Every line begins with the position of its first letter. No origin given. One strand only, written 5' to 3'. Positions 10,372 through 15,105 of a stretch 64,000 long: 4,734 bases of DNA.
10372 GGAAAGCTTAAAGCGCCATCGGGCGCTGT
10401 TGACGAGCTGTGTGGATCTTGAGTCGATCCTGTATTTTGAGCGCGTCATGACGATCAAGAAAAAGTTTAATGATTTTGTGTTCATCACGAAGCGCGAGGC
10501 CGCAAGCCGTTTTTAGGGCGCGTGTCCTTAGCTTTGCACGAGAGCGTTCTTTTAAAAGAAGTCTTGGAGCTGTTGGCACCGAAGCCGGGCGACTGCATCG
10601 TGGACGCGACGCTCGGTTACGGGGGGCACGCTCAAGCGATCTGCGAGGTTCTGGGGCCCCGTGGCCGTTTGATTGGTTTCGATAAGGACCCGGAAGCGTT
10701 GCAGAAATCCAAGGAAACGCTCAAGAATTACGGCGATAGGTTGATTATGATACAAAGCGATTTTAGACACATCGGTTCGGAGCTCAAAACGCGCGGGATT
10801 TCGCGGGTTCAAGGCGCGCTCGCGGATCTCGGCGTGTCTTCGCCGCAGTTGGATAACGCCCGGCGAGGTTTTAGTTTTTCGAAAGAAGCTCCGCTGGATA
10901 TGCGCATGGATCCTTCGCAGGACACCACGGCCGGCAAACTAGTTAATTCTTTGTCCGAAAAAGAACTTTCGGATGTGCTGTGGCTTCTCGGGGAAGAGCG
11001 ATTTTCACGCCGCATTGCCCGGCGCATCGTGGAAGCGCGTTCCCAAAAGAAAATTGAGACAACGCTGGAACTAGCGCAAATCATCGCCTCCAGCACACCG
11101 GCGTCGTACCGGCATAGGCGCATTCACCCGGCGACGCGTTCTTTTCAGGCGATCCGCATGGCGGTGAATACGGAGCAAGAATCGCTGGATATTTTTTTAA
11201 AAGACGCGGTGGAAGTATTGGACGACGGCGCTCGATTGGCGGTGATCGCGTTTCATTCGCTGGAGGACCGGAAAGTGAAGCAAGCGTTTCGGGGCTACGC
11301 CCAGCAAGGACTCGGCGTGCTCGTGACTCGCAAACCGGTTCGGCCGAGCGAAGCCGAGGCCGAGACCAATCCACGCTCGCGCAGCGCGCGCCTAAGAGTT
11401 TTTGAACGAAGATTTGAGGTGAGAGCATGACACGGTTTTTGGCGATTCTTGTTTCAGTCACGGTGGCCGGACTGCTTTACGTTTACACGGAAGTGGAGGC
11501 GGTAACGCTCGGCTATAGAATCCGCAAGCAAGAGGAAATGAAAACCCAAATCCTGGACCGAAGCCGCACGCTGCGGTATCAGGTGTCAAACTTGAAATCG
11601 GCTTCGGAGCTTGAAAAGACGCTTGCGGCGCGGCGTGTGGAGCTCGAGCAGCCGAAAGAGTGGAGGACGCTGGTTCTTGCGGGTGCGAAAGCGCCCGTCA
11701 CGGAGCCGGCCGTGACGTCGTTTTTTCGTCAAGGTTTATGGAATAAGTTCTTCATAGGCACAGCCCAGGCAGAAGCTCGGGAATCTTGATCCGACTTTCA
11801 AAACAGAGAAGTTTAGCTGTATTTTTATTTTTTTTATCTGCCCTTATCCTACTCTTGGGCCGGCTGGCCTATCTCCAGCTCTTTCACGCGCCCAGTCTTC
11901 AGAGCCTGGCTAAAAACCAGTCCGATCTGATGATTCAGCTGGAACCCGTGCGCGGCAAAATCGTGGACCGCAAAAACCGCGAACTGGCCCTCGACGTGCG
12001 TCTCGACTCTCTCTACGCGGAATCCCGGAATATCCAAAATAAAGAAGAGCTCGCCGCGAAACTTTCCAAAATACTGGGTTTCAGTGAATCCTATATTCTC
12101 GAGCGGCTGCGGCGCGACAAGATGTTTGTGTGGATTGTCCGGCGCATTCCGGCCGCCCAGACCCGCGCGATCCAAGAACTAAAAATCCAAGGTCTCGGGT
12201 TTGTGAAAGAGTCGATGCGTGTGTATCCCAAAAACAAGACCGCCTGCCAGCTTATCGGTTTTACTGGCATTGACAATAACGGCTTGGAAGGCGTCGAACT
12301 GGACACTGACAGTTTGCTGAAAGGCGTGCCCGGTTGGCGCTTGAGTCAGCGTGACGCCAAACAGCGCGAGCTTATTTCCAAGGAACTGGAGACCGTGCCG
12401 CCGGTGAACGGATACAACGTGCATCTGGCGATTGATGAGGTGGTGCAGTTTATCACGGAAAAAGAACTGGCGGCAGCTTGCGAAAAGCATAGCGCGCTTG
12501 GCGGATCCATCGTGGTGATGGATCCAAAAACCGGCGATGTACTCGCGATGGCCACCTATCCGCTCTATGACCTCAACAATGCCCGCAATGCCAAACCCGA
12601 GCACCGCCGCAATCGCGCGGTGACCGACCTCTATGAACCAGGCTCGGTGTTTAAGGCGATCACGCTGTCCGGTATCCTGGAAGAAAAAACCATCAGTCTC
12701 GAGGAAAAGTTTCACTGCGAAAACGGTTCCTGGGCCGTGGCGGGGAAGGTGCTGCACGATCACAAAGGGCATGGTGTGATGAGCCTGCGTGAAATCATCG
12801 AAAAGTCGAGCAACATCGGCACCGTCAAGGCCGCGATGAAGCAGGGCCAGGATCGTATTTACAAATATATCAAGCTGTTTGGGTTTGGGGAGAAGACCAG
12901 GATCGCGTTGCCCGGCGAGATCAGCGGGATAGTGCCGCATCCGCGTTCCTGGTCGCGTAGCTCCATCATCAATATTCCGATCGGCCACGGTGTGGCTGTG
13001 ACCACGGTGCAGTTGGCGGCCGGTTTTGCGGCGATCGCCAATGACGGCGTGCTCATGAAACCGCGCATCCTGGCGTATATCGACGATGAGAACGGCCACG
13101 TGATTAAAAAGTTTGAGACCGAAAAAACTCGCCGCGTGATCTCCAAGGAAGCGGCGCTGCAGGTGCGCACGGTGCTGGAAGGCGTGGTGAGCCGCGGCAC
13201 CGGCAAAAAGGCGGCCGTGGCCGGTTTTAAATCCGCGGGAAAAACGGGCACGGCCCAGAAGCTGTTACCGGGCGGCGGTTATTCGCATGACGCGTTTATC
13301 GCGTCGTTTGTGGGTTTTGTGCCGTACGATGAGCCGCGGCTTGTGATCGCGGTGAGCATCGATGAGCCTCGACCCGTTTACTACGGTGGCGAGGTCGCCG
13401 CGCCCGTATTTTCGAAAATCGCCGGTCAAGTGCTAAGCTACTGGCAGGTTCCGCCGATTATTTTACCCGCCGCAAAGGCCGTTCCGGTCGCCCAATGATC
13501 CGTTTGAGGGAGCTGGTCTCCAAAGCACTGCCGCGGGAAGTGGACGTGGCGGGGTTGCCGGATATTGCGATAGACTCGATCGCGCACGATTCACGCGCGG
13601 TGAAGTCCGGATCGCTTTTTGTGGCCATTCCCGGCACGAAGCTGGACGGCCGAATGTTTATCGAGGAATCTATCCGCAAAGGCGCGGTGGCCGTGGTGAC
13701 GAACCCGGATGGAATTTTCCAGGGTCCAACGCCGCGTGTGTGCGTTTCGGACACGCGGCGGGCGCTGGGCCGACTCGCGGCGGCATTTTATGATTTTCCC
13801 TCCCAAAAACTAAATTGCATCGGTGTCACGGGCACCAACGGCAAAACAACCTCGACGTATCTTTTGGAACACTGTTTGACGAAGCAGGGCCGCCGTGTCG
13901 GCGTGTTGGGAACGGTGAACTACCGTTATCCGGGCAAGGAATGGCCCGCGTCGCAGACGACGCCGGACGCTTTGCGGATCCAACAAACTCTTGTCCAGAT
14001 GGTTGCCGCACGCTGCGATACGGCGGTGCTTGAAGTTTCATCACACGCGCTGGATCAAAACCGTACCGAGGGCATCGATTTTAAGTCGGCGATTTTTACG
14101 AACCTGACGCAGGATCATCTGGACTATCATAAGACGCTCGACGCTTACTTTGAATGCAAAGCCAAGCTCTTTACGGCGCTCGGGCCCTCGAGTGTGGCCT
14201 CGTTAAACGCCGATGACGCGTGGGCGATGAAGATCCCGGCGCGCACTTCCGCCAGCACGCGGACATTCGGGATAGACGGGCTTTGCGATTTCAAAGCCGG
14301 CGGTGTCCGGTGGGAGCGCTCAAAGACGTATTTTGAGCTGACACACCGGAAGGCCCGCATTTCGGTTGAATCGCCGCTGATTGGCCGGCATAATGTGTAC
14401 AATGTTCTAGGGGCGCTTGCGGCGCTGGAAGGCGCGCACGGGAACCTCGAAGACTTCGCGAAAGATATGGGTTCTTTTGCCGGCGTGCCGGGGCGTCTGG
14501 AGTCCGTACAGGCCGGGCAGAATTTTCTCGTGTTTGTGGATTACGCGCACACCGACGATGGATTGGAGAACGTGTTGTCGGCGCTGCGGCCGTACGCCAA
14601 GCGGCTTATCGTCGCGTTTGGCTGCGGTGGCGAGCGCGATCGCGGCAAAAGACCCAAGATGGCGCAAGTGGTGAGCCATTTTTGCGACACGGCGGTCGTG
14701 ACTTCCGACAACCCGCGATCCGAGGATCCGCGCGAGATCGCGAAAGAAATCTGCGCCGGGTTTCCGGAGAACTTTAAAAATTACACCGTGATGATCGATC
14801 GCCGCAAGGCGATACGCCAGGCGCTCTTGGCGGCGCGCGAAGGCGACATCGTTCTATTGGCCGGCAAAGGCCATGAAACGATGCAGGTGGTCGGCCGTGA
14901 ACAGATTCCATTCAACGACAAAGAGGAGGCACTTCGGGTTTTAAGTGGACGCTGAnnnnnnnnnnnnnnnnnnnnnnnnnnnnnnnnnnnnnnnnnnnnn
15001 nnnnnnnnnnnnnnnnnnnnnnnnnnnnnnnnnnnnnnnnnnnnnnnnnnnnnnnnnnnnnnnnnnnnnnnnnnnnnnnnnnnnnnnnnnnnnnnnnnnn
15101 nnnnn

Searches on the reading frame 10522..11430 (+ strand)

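Call 76: search_protein_families(library=pfam, proteins=[window:10522-11430:+], max_evalue=1e-8)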
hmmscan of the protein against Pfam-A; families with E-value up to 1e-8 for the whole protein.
window:10522-11430:+ (302 aa): 1 family
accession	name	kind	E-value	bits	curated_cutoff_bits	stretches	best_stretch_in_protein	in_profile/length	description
PF01795.25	Methyltransf_5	-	1.2e-107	360.4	27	1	5-296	3-308/309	MraW methylase family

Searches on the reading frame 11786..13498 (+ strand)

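Call 76: search_protein_families(library=pfam, proteins=[window:11786-13498:+], max_evalue=1e-8)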
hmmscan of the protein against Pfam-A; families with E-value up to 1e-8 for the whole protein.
window:11786-13498:+ (570 aa): 2 families
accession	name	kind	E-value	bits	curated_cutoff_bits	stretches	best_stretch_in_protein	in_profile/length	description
PF00905.27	Transpeptidase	-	2.6e-78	263.7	22.1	1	240-545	1-297/299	Penicillin binding protein transpeptidase domain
PF03717.20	PBP_dimer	-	7.1e-13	49.8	24.4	1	53-195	3-175/180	Penicillin-binding Protein dimerisation domain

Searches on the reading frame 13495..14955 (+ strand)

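Call 76: search_protein_families(library=pfam, proteins=[window:13495-14955:+], max_evalue=1e-8)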
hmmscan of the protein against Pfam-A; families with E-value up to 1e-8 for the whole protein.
window:13495-14955:+ (486 aa): 3 families
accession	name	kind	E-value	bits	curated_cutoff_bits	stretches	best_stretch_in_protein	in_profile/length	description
PF08245.18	Mur_ligase_M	-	3e-54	184.5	24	1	111-310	1-199/200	Mur ligase middle domain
PF02875.26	Mur_ligase_C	-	3.3e-32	112.4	28.4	1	333-459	1-127/127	Mur ligase, glutamate ligase domain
PF01225.30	Mur_ligase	-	3.2e-10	40.7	21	1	26-99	2-95/95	Mur ligase family, catalytic domain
